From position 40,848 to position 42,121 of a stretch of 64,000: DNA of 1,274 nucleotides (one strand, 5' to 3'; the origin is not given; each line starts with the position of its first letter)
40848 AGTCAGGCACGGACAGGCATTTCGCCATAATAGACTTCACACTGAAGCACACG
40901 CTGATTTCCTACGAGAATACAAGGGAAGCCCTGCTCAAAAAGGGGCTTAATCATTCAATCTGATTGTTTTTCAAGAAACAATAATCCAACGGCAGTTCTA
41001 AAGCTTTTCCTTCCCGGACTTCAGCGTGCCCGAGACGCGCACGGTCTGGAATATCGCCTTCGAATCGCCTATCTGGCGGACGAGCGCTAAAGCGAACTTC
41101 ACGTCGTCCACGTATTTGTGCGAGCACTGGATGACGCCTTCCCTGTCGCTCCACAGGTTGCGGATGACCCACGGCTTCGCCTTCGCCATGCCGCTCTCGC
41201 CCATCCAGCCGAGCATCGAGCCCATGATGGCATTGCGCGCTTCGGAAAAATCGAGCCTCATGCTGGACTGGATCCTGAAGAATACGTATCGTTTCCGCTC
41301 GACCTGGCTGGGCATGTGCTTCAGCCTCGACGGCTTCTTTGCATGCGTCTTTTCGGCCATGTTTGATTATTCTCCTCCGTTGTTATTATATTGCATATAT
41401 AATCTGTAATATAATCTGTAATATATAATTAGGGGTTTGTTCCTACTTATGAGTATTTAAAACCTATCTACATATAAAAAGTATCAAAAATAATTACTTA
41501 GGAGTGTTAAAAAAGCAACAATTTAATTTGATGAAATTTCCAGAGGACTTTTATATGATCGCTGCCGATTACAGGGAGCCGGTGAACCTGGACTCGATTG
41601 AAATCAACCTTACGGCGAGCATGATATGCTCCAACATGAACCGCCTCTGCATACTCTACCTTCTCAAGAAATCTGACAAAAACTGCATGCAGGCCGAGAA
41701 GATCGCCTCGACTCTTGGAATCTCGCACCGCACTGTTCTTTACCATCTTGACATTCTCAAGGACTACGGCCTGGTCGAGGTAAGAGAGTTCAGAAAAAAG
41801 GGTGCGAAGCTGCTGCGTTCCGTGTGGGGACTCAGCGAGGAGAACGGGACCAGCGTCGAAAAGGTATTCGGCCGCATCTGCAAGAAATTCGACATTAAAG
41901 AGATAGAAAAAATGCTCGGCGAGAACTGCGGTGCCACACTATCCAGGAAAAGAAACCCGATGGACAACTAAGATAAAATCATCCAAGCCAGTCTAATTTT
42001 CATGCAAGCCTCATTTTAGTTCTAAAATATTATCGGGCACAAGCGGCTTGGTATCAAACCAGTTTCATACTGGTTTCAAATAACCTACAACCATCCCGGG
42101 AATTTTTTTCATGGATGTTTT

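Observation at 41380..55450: A roughly 14-kb surface-protein and toxin-antitoxin block lies between the two RNase P protein genes (Pop5 and Rpp30) and is bounded by AT-rich junctions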

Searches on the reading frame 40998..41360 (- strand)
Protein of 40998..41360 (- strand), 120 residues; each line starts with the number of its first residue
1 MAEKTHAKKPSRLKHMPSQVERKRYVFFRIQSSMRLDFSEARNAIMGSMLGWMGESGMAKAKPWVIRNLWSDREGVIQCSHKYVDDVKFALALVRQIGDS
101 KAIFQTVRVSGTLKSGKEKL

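Call 3: search_protein_families(library=pfam, proteins=[window:40998-41360:-], max_evalue=0.01)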
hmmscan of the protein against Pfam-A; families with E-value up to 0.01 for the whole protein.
window:40998-41360:- (120 aa): 1 family
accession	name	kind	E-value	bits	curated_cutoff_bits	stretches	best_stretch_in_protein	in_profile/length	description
PF01900.24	RNase_P_Rpp14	-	3.5e-14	53.2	23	1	24-119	1-102/104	Rpp14/Pop5 family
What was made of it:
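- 40998..41360 (-): Pop5 (rnp2), RNase P protein subunit. It is the conserved flank of the slot. PF01900 E=3.5e-14 (call 3).
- Checked: Pop5 at 40998-41360(-): PF01900, E=3.5e-14 (call 3).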

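Call 13: find_homologous_proteins(query=window:40998-41360:-, max_evalue=0.001)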
Query window:40998-41360:- (120 aa): 43 proteins with E <= 0.001 among 44 candidates.
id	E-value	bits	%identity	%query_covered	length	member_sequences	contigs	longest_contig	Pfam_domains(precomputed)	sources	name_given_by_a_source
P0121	5.5e-72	257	98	100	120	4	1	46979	PF01900.25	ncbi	ncbi:MAG: Rpp14/Pop5 family protein [Candidatus Aenigmatarchaeota archaeon]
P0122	7.1e-51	189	76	91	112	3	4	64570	PF01900.25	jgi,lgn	jgi:RNase P/RNase MRP subunit POP5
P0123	3.5e-49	184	74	91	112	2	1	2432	PF01900.25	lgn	-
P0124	6.8e-49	183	75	91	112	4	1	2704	PF01900.25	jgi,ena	-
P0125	7.2e-48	179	70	93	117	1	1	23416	PF01900.25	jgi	jgi:RNase P/RNase MRP subunit POP5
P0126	8.1e-48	179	69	93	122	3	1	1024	PF01900.25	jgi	jgi:RNase P/RNase MRP subunit POP5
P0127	1.6e-47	178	72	91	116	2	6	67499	PF01900.25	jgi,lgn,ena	jgi:RNase P/RNase MRP subunit POP5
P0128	8.6e-46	173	69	91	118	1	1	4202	PF01900.25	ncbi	-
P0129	2.9e-45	171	72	88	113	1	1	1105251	PF01900.25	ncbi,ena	-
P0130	4.0e-45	171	70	91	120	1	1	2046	PF01900.25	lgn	-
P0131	1.8e-44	168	69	91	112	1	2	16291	PF01900.25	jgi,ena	jgi:RNase P/RNase MRP subunit POP5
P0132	8.5e-44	166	69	91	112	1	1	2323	PF01900.25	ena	-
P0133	2.0e-42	162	65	93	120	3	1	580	PF01900.25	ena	-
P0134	2.3e-42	162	67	91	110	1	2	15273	PF01900.25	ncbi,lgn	-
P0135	1.4e-41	159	68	91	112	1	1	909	PF01900.25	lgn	-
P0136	2.8e-41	158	64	91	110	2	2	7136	PF01900.25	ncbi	ncbi:MAG: Rpp14/Pop5 family protein [Candidatus Aenigmarchaeota archaeon]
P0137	8.6e-41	157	67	91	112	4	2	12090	PF01900.25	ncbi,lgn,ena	-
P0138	1.5e-40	156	65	91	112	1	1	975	PF01900.25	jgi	-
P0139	1.6e-40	156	63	91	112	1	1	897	PF01900.25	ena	-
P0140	1.6e-40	156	66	91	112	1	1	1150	PF01900.25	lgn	-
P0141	2.1e-40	155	65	91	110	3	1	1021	PF01900.25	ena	-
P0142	2.2e-40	155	64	90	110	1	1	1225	PF01900.25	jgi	-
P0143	2.9e-40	155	65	91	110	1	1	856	PF01900.25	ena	-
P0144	3.4e-40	155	66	91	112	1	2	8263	PF01900.25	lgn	-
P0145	1.1e-39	153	64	90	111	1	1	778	PF01900.25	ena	-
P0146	3.1e-39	152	63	91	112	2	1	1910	PF01900.25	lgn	-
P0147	5.1e-37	144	63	90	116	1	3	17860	PF01900.25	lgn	-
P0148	7.5e-36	141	58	95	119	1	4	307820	PF01900.25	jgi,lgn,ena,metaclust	jgi:RNase P/RNase MRP subunit POP5|metaclust:\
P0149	1.1e-34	137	58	90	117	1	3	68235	PF01900.25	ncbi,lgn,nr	ncbi:MAG: ribonuclease P protein component 2 [Candidatus Aenigmarchaeota archaeon]|nr:ribonuclease P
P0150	1.3e-34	137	57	90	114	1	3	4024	PF01900.25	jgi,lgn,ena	-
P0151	4.7e-34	135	57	91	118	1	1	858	PF01900.25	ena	-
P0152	4.7e-33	132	56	90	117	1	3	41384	PF01900.25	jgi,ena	-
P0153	3.6e-30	122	56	89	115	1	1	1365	PF01900.25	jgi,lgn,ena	-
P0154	3.2e-29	119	56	84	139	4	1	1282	PF01900.25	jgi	jgi:ribonuclease P/MRP protein subunit POP5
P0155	2.3e-28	117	50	91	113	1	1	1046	PF01900.25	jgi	jgi:RNase P/RNase MRP subunit POP5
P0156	6.9e-28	115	52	91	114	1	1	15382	PF01900.25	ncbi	-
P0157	1.4e-26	111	50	88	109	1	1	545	PF01900.25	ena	-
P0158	2.3e-26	110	53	90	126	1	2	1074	PF01900.25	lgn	-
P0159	4.6e-26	109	50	83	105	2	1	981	PF01900.25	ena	-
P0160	9.8e-26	108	49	91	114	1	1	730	PF01900.25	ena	-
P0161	1.3e-24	105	50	91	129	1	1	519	PF01900.25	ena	-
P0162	1.3e-23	101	47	90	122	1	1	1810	PF01900.25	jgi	jgi:RNase P/RNase MRP subunit POP5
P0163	5.8e-22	96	47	88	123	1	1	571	PF01900.25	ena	-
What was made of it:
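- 40998..41360 (-): There are 43 homologues, all Aenigmatarchaeota-type (call 13).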

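Call 14: find_encoding_contigs(protein=P0129, flank=10000, max_places=2)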
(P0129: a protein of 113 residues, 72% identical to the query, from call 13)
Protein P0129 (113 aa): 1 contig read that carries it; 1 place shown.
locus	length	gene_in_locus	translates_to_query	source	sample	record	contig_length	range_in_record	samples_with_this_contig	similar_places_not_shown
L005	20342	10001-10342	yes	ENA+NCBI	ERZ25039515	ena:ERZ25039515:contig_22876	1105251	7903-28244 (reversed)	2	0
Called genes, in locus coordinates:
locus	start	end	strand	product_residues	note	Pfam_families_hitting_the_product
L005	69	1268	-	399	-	-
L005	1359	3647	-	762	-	PF17957:Big_7 (weak), PF19077:Big_13 (weak), PF13750:Big_3_3 (faint)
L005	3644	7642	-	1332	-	-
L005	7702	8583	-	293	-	PF08843:AbiEii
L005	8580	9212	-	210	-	-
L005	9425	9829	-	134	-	PF01022:HTH_5 (weak), PF08279:HTH_11 (weak), PF12840:HTH_20 (weak)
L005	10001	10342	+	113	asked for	PF01900:RNase_P_Rpp14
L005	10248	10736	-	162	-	-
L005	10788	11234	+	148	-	PF02445:NadA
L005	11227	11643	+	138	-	PF02445:NadA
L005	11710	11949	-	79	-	-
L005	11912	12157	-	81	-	-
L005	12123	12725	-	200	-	-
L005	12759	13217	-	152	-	-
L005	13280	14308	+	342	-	PF00890:FAD_binding_2, PF02910:Succ_DH_flav_C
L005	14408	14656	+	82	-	-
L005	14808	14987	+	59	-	-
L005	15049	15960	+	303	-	PF01040:UbiA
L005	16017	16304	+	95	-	-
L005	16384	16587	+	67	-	PF03966:Trm112p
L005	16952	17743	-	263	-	-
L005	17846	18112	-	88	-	PF03477:ATP-cone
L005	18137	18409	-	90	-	PF03477:ATP-cone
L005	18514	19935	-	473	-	PF00270:DEAD, PF04851:ResIII, PF00271:Helicase_C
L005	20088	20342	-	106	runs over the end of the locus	PF03477:ATP-cone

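Call 15: find_encoding_contigs(protein=P0121, flank=10000, max_places=2)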
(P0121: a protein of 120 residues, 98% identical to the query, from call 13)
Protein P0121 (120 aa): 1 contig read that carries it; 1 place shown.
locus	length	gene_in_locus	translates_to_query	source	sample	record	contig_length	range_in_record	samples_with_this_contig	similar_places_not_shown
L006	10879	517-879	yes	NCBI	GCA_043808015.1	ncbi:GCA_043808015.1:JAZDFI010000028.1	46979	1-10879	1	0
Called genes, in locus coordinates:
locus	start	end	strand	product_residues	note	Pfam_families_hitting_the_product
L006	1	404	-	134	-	PF18765:Polbeta (faint), PF01909:NTP_transf_2 (faint)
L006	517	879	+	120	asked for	PF01900:RNase_P_Rpp14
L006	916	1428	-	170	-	-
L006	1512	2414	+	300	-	PF02445:NadA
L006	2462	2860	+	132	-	-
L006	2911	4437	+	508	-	PF00890:FAD_binding_2, PF01266:DAO (weak), PF07992:Pyr_redox_2 (faint), PF02910:Succ_DH_flav_C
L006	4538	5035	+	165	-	-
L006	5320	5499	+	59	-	-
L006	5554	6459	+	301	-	PF01040:UbiA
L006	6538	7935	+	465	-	PF01554:MatE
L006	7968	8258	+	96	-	-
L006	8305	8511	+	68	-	PF03966:Trm112p (faint)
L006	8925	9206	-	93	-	PF03477:ATP-cone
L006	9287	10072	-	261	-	-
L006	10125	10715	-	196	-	PF01871:AMMECR1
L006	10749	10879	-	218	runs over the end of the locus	PF01841:Transglut_core (faint), PF04473:DUF553 (faint)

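Call 16: find_encoding_contigs(protein=P0122, flank=10000, max_places=3)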
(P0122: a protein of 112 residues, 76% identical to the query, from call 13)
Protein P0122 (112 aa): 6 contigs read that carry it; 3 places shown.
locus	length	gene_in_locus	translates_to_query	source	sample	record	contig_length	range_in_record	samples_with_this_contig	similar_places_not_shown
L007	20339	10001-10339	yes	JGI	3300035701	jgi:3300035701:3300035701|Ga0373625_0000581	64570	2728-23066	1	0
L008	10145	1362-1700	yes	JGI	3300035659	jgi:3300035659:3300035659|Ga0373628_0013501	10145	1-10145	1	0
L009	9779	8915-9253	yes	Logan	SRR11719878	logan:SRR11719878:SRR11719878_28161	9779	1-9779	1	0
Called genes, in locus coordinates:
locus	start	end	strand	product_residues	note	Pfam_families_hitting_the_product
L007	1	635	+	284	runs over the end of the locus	PF01978:TrmB (weak), PF24034:DUF7343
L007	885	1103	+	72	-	-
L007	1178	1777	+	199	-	-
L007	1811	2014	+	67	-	-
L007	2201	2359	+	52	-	-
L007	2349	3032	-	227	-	PF01135:PCMT, PF00398:RrnaAD, PF13847:Methyltransf_31 (weak), PF08241:Methyltransf_11 (weak), PF13649:Methyltransf_25 (weak)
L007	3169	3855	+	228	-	PF01876:RNase_P_p30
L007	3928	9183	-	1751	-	PF22842:Pel9A-like_beta_helix (weak), PF02494:HYR, PF16403:Bact_surface_Ig-like, PF18657:YDG, PF18676:MBG_2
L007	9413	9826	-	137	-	PF01022:HTH_5 (weak), PF12840:HTH_20 (weak)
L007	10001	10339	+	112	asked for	PF01900:RNase_P_Rpp14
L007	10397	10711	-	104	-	-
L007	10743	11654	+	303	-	PF02445:NadA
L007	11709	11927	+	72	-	-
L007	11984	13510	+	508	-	PF00890:FAD_binding_2, PF07992:Pyr_redox_2 (faint), PF02910:Succ_DH_flav_C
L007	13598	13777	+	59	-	-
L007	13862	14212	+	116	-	-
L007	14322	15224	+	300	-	PF01040:UbiA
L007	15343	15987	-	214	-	PF00413:Peptidase_M10 (weak), PF07998:Peptidase_M54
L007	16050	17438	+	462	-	PF01554:MatE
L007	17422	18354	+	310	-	PF09924:LPG_synthase_C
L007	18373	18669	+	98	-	-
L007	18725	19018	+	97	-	-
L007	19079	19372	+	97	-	-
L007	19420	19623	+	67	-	PF03966:Trm112p (weak)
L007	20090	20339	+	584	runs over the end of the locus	-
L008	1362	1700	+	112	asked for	PF01900:RNase_P_Rpp14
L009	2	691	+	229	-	?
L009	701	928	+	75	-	-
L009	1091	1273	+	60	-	-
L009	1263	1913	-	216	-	PF01135:PCMT, PF00398:RrnaAD, PF13847:Methyltransf_31 (weak), PF08241:Methyltransf_11 (weak), PF13649:Methyltransf_25 (weak)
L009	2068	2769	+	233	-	PF01876:RNase_P_p30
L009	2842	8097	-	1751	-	PF22842:Pel9A-like_beta_helix (weak), PF02494:HYR, PF16403:Bact_surface_Ig-like, PF18657:YDG, PF18676:MBG_2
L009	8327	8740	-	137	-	PF01022:HTH_5 (weak), PF12840:HTH_20 (weak)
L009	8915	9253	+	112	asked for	PF01900:RNase_P_Rpp14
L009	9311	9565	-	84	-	-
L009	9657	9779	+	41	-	?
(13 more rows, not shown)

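Call 44: search_protein_families(library=pfam, proteins=[L005:7702-8583:-, L005:8580-9212:-], max_evalue=0.01)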
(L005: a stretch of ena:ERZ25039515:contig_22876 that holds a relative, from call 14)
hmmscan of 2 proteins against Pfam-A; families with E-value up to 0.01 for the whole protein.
L005:7702-8583:- (293 aa): 1 family
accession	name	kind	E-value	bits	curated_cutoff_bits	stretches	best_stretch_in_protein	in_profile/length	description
PF08843.17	AbiEii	-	6.6e-27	95.4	22.5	1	31-252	3-191/238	Nucleotidyl transferase AbiEii toxin, Type IV TA system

L005:8580-9212:- (210 aa): 0 families

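Call 68: find_related_loci(query=A2, collection=metagenome_contigs, flank=10000)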
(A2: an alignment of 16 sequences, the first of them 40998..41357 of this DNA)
Query A2 (119 aa) in metagenome_contigs; peptide patterns used: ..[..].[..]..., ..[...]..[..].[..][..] (x = any residue, [..] = any of these).
48 stretches matched a pattern; 14 encode a relative of the query (tblastn E <= 1e-3); 14 distinct loci.
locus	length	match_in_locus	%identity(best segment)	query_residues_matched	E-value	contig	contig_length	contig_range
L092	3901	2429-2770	90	6-119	3e-69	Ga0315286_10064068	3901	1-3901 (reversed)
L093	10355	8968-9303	74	8-119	3e-58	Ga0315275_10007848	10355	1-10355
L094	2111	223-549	77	11-119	9e-59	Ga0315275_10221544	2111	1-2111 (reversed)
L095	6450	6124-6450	76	11-119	1e-56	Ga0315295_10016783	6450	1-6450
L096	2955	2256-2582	74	11-119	7e-56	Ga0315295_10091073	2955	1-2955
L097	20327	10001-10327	72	11-119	7e-55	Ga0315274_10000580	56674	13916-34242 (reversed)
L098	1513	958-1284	69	11-119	3e-53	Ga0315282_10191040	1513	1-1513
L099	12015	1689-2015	66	11-119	5e-49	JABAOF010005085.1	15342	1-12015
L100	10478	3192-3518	64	11-119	3e-48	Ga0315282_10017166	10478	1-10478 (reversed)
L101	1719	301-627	62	11-119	1e-48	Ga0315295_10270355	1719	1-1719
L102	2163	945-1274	57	11-118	1e-41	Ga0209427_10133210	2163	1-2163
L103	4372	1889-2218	58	11-118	2e-41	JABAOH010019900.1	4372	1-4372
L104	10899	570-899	58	11-118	2e-41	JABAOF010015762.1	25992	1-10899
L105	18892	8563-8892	56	11-118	8e-40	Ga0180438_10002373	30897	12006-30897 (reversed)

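Call 71: search_protein_families(library=pfam, proteins=[L095:2664-3104:+, L095:3110-6082:+, L098:205-840:-, L093:7662-8132:-, L099:1-812:-, L097:7011-7421:-, L097:7426-7782:-, L105:2480-7819:-, L100:1-2288:-], max_evalue=0.001)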
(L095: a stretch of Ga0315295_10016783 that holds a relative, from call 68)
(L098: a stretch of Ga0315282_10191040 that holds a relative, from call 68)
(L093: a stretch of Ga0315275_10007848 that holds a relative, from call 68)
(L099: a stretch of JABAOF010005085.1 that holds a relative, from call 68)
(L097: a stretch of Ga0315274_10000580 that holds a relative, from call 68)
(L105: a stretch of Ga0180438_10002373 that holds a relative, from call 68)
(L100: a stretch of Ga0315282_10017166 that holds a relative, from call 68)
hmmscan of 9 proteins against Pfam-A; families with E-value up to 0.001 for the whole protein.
L095:2664-3104:+ (146 aa): 1 family
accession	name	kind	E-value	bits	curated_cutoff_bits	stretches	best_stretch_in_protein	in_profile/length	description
PF02245.21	Pur_DNA_glyco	-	3.4e-17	62.8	27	1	7-88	2-92/181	Methylpurine-DNA glycosylase (MPG)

L095:3110-6082:+ (990 aa): 6 families
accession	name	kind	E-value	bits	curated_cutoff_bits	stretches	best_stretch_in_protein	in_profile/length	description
PF18780.6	HNH_repeat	-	7.9e-18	65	26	1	23-70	12-54/54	Homing endonuclease associated repeat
PF13489.12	Methyltransf_23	-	8.6e-06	26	27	1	639-749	11-114/164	Methyltransferase domain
PF02482.25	Ribosomal_S30AE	-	1.2e-05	26.4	23.7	0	145-165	65-85/88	Sigma 54 modulation protein / S30EA ribosomal protein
PF04539.22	Sigma70_r3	-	6.3e-05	23.4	25.3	0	17-36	6-25/78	Sigma-70 region 3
PF13060.11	DUF3921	-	0.00013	22.3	25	0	345-359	11-25/58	Protein of unknown function (DUF3921)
PF12974.12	Phosphonate-bd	-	0.0003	20.7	27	0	413-450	16-52/242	ABC transporter, phosphonate, periplasmic substrate-binding protein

L098:205-840:- (211 aa): 0 families

L093:7662-8132:- (156 aa): 0 families

L099:1-812:- (270 aa): 0 families

L097:7011-7421:- (136 aa): 1 family
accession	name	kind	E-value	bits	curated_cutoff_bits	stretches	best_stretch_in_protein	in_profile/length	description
PF01934.22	HepT-like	-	8.6e-17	61.4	23.5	1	15-131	2-120/120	Ribonuclease HepT-like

L097:7426-7782:- (118 aa): 3 families
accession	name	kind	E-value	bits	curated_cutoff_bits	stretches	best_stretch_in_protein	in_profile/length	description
PF18765.7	Polbeta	-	1.5e-13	51.2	26.9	1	9-88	5-92/93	Polymerase beta, Nucleotidyltransferase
PF01909.29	NTP_transf_2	-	1.1e-11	45.4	21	1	5-75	2-72/93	Nucleotidyltransferase domain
PF22600.2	MTPAP-like_central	-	4.9e-06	27.1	27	1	4-48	29-70/139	Poly(A) RNA polymerase, mitochondrial-like, central palm domain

L105:2480-7819:- (1779 aa): 0 families

L100:1-2288:- (762 aa): 2 families
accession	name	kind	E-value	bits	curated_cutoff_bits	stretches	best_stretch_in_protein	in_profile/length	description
PF00092.34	VWA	-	8.5e-16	59.1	23.8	1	289-461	1-170/174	von Willebrand factor type A domain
PF13519.12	VWA_2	-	1.6e-09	38.8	27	1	290-392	1-106/107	von Willebrand factor type A domain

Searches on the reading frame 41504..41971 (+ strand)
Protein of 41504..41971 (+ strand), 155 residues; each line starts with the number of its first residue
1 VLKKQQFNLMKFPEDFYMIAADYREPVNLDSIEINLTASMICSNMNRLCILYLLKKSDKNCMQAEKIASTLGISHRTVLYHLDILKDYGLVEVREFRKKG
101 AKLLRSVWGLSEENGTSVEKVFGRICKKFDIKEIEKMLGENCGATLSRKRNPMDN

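Call 3: search_protein_families(library=pfam, proteins=[window:41504-41971:+], max_evalue=0.01)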
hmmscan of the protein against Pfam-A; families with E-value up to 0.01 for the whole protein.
window:41504-41971:+ (155 aa): 7 families
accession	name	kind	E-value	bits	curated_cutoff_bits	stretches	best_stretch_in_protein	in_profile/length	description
PF12840.13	HTH_20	-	3.3e-08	33.8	27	1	44-94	3-51/51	Helix-turn-helix domain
PF08279.18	HTH_11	-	2.9e-07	30.7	25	1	50-93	5-46/55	HTH domain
PF01022.26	HTH_5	-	1.5e-06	28.4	22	1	46-92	3-46/47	Bacterial regulatory protein, arsR family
PF02082.26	Rrf2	-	0.00078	20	30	1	49-105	11-67/132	Iron-dependent Transcriptional regulator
PF13730.12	HTH_36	-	0.0057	16.9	25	0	48-91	9-55/55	Helix-turn-helix domain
PF08100.18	Dimerisation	-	0.0082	16.4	25.6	0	37-95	17-74/93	O-methyltransferase dimerisation domain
PF13412.12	HTH_24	-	0.009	16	21.9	0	62-92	18-48/48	Winged helix-turn-helix DNA-binding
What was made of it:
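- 41504..41971 (+): ArsR-like winged-HTH regulator. This is the one constant resident of the slot. The true start is probably ATG 41531 or 41555. HTH_20/HTH_5 (call 3).
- Checked: HTH_20/HTH_5 ArsR-like gene at 41504-41971(+) (call 3).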

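Call 45: search_protein_families(library=ncbifam, proteins=[window:41504-41971:+], max_evalue=0.01)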
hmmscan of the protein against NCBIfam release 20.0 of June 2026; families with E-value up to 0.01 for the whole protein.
window:41504-41971:+ (155 aa): 9 families
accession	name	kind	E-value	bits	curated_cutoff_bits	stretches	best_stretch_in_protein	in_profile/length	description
NF033788.1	HTH_metalloreg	subfamily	4.7e-08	32.7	55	1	43-94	9-58/77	metalloregulator ArsR/SmtB family transcription factor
NF033789.1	repress_SdpR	subfamily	2.4e-06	27.3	100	1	43-94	6-54/79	autorepressor SdpR family transcription factor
TIGR01884.1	cas_HTH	subfamily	3.5e-05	23.3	60.2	1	30-101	127-196/202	CRISPR-associated CARF protein Csa3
NF041413.1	ArsR_Rv2640c_fam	equivalog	0.00035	20.9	155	1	32-93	30-90/118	Rv2640c family ArsR-like transcriptional regulator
NF008850.0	PRK11886.1-5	equivalog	0.00061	19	489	1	51-113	12-71/320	bifunctional biotin--[acetyl-CoA-carboxylase] ligase/biotin operon repressor BirA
TIGR04176.1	MarR_EPS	equivalog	0.00069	19.6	88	1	47-103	6-60/105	MarR family EPS-associated transcriptional regulator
NF053602.1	Phr_regulator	exception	0.0023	17.5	320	1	43-94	10-58/191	heat shock transcription regulator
NF041016.1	trans_reg_ArnR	equivalog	0.0072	15.7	400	1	38-93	107-165/269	HTH-type transcriptional activator ArnR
NF040939.2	trans_reg_lrs14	equivalog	0.0073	16.3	90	0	50-95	26-70/103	Lrs14 family HTH-type transcriptional regulator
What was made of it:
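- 41504..41971 (+): NCBIfam ArsR/SmtB scores 32.7 bits, below the cut-off of 55 (call 45).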

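Call 61: search_protein_families(library=padloc, proteins=[window:41504-41971:+], max_evalue=0.1)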
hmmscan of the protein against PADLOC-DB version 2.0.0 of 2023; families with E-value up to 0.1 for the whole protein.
window:41504-41971:+ (155 aa): 15 families
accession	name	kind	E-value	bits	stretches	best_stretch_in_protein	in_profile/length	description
PDLC01720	Csa3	-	2.5e-08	32.5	1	42-121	22-94/118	Csa3_1_CAS-I-II-III-IV-V-VI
PDLC01438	Csa3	-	6.7e-08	30.9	1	38-122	141-214/305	"CAS-I,CAS-II,CAS-III,CAS-IV,CAS-V,CAS-VI; associated_signaling"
PDLC01434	CasR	-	3.8e-06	24.9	1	46-102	129-181/191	"CAS-I,CAS-II,CAS-III,CAS-IV,CAS-V,CAS-VI; associated_signaling"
PDLC01268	CasR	-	4e-06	24.9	1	25-98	107-174/179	"CAS-I,CAS-II,CAS-III,CAS-IV,CAS-V,CAS-VI; associated_signaling"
PDLC01857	CARF3--CARF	-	4.2e-06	24.5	1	37-99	123-181/201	-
PDLC01866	CARF3--CARF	-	9.8e-06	23.7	1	46-103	140-196/207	-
PDLC01865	CARF3--CARF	-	3.8e-05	21.4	1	54-99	154-199/215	-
PDLC01848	CARF3--CARF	-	8.4e-05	20.3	1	51-101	140-190/197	-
PDLC01853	CARF3--CARF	-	0.0003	18.5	1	44-98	138-191/209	-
PDLC01863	CARF3--CARF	-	0.0011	16.8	1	46-94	120-165/182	-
PDLC01850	CARF3--CARF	-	0.0015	16.4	1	50-94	150-192/209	-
PDLC01044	Csa3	-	0.0029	15.5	1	53-94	141-181/194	Type I-A associated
PDLC01849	CARF3--CARF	-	0.0079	13.9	1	53-95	143-185/197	-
PDLC01852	CARF3--CARF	-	0.012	13.5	1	48-96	146-192/208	-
PDLC04790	PDC-S01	-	0.036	10.8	1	51-92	227-268/422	-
